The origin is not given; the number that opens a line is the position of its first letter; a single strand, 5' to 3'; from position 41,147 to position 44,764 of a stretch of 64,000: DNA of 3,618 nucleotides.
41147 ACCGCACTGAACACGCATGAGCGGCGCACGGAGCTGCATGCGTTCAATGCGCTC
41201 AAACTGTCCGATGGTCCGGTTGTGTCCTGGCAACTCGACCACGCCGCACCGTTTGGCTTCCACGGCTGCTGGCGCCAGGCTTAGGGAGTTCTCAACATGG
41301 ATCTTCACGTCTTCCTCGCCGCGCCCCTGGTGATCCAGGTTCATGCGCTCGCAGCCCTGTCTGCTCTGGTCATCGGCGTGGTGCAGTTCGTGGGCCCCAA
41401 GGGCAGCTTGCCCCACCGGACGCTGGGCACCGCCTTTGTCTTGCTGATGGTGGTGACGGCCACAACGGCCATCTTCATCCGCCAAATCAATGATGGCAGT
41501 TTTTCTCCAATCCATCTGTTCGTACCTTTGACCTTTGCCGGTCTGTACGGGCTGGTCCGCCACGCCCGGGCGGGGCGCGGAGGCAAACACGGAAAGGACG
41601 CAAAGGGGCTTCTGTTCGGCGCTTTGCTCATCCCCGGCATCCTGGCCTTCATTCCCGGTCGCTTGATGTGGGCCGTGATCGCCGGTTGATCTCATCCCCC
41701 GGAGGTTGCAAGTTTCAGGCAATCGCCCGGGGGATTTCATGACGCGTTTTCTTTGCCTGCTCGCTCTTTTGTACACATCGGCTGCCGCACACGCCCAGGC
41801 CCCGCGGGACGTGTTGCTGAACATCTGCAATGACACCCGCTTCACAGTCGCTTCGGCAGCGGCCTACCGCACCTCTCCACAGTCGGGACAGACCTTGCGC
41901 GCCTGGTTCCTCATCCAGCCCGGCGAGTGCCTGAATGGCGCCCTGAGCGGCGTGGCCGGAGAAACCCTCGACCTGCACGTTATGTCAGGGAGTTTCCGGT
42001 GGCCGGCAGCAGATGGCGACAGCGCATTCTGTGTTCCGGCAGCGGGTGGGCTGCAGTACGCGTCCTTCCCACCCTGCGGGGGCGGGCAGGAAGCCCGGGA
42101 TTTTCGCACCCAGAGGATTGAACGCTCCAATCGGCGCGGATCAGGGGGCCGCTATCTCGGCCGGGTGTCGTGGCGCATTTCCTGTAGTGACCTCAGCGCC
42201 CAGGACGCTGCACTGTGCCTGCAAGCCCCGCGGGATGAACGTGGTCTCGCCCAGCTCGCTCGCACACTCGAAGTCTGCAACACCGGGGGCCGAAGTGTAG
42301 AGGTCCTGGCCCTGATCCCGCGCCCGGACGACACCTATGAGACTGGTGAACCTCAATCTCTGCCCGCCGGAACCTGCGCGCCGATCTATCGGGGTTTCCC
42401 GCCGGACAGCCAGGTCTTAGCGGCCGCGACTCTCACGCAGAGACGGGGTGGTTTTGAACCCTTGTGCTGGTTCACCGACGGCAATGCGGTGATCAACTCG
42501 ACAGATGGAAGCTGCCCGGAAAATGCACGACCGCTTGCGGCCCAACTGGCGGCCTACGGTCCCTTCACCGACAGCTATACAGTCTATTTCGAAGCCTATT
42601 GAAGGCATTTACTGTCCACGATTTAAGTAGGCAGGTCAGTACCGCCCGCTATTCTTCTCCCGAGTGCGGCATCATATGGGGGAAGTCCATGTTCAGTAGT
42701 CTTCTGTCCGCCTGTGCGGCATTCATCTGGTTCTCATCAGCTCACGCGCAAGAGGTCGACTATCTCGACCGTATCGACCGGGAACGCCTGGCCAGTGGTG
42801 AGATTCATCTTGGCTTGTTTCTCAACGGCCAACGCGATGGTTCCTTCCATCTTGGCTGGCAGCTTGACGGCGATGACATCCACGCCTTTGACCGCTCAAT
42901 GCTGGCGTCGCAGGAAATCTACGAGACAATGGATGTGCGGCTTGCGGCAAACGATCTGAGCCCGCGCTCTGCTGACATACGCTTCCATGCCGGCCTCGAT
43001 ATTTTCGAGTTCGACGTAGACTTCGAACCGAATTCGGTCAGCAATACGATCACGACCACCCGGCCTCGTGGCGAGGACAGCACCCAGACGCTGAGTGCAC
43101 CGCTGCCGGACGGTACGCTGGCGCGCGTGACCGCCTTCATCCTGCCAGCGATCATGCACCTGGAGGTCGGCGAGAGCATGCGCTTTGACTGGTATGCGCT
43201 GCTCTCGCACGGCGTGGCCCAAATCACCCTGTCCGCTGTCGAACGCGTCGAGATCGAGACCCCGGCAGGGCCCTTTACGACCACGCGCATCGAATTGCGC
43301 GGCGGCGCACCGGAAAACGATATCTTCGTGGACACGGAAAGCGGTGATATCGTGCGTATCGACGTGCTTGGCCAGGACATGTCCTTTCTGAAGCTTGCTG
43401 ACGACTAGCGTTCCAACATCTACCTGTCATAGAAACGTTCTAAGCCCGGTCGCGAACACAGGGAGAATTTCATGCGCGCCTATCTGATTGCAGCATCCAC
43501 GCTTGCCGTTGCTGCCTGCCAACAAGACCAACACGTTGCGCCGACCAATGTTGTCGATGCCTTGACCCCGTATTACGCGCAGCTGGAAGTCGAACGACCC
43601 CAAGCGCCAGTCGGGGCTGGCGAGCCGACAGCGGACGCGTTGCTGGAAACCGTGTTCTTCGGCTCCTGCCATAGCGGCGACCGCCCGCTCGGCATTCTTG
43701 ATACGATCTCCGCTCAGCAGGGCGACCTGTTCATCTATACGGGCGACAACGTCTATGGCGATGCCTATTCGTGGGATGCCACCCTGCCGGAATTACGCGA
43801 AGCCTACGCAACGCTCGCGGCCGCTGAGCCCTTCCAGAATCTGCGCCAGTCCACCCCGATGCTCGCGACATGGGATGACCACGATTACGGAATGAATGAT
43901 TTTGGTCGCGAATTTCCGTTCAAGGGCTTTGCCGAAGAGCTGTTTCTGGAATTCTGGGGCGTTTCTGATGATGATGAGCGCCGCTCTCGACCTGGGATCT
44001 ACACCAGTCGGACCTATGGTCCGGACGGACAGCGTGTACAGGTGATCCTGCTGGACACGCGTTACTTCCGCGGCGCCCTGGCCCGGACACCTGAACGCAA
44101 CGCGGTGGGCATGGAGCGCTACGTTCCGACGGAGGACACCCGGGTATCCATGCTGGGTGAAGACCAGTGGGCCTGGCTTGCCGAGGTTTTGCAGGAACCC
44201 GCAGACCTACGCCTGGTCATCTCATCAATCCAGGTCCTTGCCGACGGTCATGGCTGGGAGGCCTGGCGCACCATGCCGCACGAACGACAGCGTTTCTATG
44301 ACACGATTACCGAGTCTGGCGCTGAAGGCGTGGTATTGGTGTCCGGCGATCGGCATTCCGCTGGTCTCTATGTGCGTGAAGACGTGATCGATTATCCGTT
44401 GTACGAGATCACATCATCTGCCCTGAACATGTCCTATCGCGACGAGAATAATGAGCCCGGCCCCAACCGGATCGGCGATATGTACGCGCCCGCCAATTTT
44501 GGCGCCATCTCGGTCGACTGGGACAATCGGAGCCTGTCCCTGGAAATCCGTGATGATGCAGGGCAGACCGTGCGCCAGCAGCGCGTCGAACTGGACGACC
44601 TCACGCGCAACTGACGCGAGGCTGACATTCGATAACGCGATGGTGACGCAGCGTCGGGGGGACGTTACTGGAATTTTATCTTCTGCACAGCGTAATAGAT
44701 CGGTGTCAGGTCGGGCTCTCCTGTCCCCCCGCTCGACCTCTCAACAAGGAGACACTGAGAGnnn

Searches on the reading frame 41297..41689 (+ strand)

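Call 32: search_protein_families(library=pfam, proteins=[window:41297-41689:+], max_evalue=0.001)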
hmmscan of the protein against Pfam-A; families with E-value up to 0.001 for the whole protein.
window:41297-41689:+ (130 aa): 1 family
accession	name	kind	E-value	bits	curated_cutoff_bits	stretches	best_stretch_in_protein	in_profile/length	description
PF10067.14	DUF2306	-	1.2e-09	38.9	31.6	1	15-94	3-88/147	Predicted membrane protein (DUF2306)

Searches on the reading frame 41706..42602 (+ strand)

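Call 3: search_protein_families(library=pfam, proteins=[window:41706-42602:+], max_evalue=0.01)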
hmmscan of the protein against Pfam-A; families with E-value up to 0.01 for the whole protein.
window:41706-42602:+ (298 aa): 1 family
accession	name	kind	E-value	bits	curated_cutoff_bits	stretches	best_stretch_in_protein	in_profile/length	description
PF06282.16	DUF1036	-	1.7e-05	25.8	23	1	38-140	5-104/113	Protein of unknown function (DUF1036)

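Call 4: search_protein_families(library=ncbifam, proteins=[window:41706-42602:+], max_evalue=0.01)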
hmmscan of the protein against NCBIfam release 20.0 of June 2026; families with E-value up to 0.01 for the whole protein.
window:41706-42602:+ (298 aa): 0 families

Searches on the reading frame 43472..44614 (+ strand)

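Call 3: search_protein_families(library=pfam, proteins=[window:43472-44614:+], max_evalue=0.01)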
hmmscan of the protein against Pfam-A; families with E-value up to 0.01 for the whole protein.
window:43472-44614:+ (380 aa): 1 family
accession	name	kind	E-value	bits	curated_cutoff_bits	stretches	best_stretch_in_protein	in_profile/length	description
PF09423.15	PhoD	-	1.3e-18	67.7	27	1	77-299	18-268/343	PhoD-like phosphatase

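Call 4: search_protein_families(library=ncbifam, proteins=[window:43472-44614:+], max_evalue=0.01)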
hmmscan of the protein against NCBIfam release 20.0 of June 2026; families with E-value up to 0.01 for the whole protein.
window:43472-44614:+ (380 aa): 1 family
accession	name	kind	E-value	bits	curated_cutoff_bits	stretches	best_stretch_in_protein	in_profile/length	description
NF058638.1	AlkPhosPhoDBac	equivalog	2.1e-06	26.2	1000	1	103-296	226-432/574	alkaline phosphatase PhoD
